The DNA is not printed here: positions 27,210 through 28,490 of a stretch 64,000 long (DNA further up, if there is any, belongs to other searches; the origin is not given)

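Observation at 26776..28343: Two-gene Kiwa-like (KwaA 4-TM + KwaB/DUF4868-like) module between base-excision-repair genes and an MFS gene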

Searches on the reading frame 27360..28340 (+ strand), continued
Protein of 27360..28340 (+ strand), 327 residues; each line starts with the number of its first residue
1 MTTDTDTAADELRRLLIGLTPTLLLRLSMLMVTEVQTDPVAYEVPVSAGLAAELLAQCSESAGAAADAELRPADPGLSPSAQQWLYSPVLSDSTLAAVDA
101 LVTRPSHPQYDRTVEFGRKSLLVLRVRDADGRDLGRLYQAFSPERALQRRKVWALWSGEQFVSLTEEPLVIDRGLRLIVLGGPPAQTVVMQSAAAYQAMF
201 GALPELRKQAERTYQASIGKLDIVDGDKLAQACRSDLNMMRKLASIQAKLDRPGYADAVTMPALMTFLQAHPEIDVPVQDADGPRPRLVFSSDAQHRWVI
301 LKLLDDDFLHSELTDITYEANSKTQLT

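Call 35: fold_search(model_id=the predicted structure, library=pdb)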
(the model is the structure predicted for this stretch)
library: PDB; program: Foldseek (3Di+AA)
matches with E <= 10: 261; with E <= 0.001: 4
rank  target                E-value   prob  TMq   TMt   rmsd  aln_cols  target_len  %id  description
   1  9mrx_D                2.1e-07  1.00  0.41  0.43  10.5       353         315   13  Cryo-EM structure of KwaA-KwaB complex (released 2025-08-06)
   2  9mtn_K                8.0e-07  1.00  0.44  0.47   8.9       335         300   13  Crystal structure of KwaB (released 2025-08-06)
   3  9mtn_C                4.0e-06  1.00  0.44  0.47   9.1       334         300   12  Crystal structure of KwaB (released 2025-08-06)
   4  9mtn_A                3.4e-05  1.00  0.43  0.45   9.4       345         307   14  Crystal structure of KwaB (released 2025-08-06)
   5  9gnz_S                1.4e-01  0.02  0.08  0.07  24.9       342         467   10  Salmonella cap-filament complex (released 2025-04-09)
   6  8wo8_A                3.3e-01  0.08  0.15  0.11  19.2       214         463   13  Crystal Structure of an RNA-binding protein, FAU-1, from Pyrococcus furiosus (released 2024-02-14)
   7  5zc2_A                3.9e-01  0.03  0.12  0.13  20.4       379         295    9  Acinetobacter baumannii p-hydroxyphenylacetate 3-hydroxylase (HPAH), reductase component (C1) (released 2018-08-08)
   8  5zc2_B                4.4e-01  0.02  0.12  0.13  18.7       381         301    9  Acinetobacter baumannii p-hydroxyphenylacetate 3-hydroxylase (HPAH), reductase component (C1) (released 2018-08-08)
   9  9gnz_U                4.7e-01  0.01  0.08  0.07  24.6       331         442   12  Salmonella cap-filament complex (released 2025-04-09)
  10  7aeb_Y                5.2e-01  0.08  0.09  0.17  16.0       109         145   13  Cryo-EM structure of an extracellular contractile injection system in marine bacterium Algoriphagus machipongonensis,  (released 2022-02-16)
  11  6rfy_D                5.9e-01  0.02  0.10  0.08  18.7       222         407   12  Crystal structure of Eis2 form Mycobacterium abscessus (released 2019-07-10)
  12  9gts_1a               6.2e-01  0.05  0.08  0.16  15.1       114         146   11  Cryo-EM structure of a contractile injection system in Streptomyces coelicolor, the cap portion in extended state. (released 2025-06-18)
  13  8rza_A                6.6e-01  0.21  0.14  0.10   4.8        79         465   13  Ribonuclease W (released 2024-11-06)
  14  6j0n_n                6.6e-01  0.06  0.09  0.18  14.1       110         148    9  Cryo-EM Structure of an Extracellular Contractile Injection System, baseplate in extended state, refined in C6 symmetr (released 2019-04-10)
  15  1wvw                  7.0e-01  0.02  0.08  0.10  21.1       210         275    8  Crystal structures of kinase domain of DAP kinase in complex with small molecular inhibitors (released 2006-04-11)
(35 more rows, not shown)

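Call 48: search_protein_representatives(alignment_id=A1)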
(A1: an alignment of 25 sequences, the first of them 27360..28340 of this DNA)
Query: 25 sequences, 325 profile positions. Proteins with E-value up to 0.001 (for the whole library): 863; up to 1e-10: 376; up to 1e-30: 101. The best 150 are listed.
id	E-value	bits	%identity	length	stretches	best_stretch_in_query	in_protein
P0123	1.3e-148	510.9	-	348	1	5-325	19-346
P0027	2.5e-130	450.8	-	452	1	7-325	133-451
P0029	1.5e-122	425.2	-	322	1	8-324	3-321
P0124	3.9e-120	417.3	-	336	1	10-325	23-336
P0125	4.2e-98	344.9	-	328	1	15-323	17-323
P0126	3.3e-93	328.8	-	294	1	37-324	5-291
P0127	6.8e-81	288.3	-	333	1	11-323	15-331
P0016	1.5e-78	280.6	-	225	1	7-212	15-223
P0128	1.7e-78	280.5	-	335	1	10-324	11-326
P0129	1.6e-67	244.4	-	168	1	159-323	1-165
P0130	5.5e-62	226.2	-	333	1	77-234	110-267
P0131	1.2e-60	221.9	-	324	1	15-324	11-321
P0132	2.6e-57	210.8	-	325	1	8-323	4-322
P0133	1.6e-56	208.3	-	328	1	18-322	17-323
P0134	1.7e-56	208.2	-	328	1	51-323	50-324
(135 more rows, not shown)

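Call 50: search_solved_structures(query=A3, max_evalue=1, show_alignments=1)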
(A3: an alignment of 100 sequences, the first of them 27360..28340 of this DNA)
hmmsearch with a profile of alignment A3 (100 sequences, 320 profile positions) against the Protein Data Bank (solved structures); distinct sequences matched with E-value up to 1: 5.
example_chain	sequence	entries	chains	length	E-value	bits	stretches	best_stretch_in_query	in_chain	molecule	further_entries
9mrx_K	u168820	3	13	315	2e-20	76.9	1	90-319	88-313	Kiwa protein KwaB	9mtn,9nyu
9o0i_H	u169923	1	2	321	2.1e-20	76.9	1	90-319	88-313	Kiwa protein KwaB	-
2lyi_A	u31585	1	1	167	0.37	13.6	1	7-145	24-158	PROTEIN (entity)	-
7uek_A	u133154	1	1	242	0.44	13.4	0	187-237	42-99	OT3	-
2spc_A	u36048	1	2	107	0.45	13.4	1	217-269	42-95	SPECTRIN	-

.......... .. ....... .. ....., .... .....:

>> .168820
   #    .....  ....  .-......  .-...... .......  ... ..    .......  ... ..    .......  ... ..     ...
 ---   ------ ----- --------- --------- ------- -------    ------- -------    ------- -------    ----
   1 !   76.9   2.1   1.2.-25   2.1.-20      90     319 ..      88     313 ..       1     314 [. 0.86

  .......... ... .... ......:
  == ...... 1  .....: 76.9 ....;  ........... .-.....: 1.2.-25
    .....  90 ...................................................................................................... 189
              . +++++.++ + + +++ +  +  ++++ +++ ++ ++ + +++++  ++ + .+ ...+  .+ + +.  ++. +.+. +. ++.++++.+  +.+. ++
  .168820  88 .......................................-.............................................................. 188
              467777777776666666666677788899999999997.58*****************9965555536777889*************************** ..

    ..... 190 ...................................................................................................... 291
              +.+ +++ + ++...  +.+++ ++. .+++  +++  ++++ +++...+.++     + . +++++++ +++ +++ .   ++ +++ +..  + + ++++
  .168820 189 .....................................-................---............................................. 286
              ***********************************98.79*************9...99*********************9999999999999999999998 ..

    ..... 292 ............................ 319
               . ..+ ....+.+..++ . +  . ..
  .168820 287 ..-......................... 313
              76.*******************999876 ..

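Call 58: list_cluster_members(proteins=[P0001, window:26776-27360:+, window:26800-27360:+, window:26833-27360:+, window:26842-27360:+, window:26845-27360:+])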
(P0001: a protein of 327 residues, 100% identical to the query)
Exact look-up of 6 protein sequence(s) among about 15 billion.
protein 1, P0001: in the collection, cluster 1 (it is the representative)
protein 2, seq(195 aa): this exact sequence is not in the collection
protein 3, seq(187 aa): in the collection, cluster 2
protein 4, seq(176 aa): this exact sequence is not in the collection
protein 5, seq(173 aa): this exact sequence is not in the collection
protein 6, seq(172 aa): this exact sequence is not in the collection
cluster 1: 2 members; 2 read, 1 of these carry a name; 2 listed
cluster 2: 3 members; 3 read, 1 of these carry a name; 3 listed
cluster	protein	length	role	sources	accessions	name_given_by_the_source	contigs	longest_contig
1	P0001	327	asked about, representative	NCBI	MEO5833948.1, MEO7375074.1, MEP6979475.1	MAG: Kiwa anti-phage protein KwaB-like domain-containing protein [Nakamurella sp.]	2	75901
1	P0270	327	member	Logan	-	-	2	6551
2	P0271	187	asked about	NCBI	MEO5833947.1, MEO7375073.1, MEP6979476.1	MAG: hypothetical protein ABJA16_01800 [Nakamurella sp.]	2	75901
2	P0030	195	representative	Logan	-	-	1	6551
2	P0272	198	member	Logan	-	-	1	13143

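Call 83: search_dna_similar(query=window:27360-28340:+, collection=plasmids, mode=protein, max_evalue=0.00001, max_rows=15)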
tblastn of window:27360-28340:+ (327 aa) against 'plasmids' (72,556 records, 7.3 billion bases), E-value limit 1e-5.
Records with a match: 3; places in all: 3; records where one place covers at least 80% of the query: 0.
Best place of each record, by identity: <60% 3.
By first word of the organism name: Emticicia 2; Microvirga 1.
By predicted mobility (MOB-suite, as given by PLSDB): non-mobilizable 2; conjugative 1.
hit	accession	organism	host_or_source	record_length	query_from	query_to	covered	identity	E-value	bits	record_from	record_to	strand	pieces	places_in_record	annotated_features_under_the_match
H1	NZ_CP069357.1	Microvirga sp. VF16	Vachellia farnesiana,Cell culture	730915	96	323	70%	26.1%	4e-10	69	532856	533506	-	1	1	Kiwa anti-phage protein KwaB-like domain-containing protein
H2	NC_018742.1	Emticicia oligotrophica DSM 17448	warm spring water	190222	93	327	72%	22.0%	7e-9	65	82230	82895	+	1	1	kwaB: anti-phage protein KwaB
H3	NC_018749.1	Emticicia oligotrophica DSM 17448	warm spring water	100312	137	327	58%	25.8%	1e-7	61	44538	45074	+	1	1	kwaB: anti-phage protein KwaB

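Call 84: search_dna_similar(query=window:27360-28340:+, collection=phages, mode=protein, max_evalue=0.00001, max_rows=15)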
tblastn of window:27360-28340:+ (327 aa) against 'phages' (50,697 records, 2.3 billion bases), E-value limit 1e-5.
No match.

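Call 87: find_encoding_contigs(protein=P0001, flank=3500, max_places=4)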
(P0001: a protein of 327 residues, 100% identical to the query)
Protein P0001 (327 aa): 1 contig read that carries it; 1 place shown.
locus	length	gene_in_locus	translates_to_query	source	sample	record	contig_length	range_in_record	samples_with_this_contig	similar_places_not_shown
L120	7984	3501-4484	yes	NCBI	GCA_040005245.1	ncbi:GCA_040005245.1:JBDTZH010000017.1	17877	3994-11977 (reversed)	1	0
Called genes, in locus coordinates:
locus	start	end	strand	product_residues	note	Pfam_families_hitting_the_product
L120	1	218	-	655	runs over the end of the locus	PF05649:Peptidase_M13_N, PF01431:Peptidase_M13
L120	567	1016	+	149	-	PF05103:DivIVA (faint)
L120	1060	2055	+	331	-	-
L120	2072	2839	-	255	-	PF01261:AP_endonuc_2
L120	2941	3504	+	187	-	PF28043:KwaA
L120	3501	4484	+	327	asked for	PF16162:KwaB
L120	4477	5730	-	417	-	PF07690:MFS_1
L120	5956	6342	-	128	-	-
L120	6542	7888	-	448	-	-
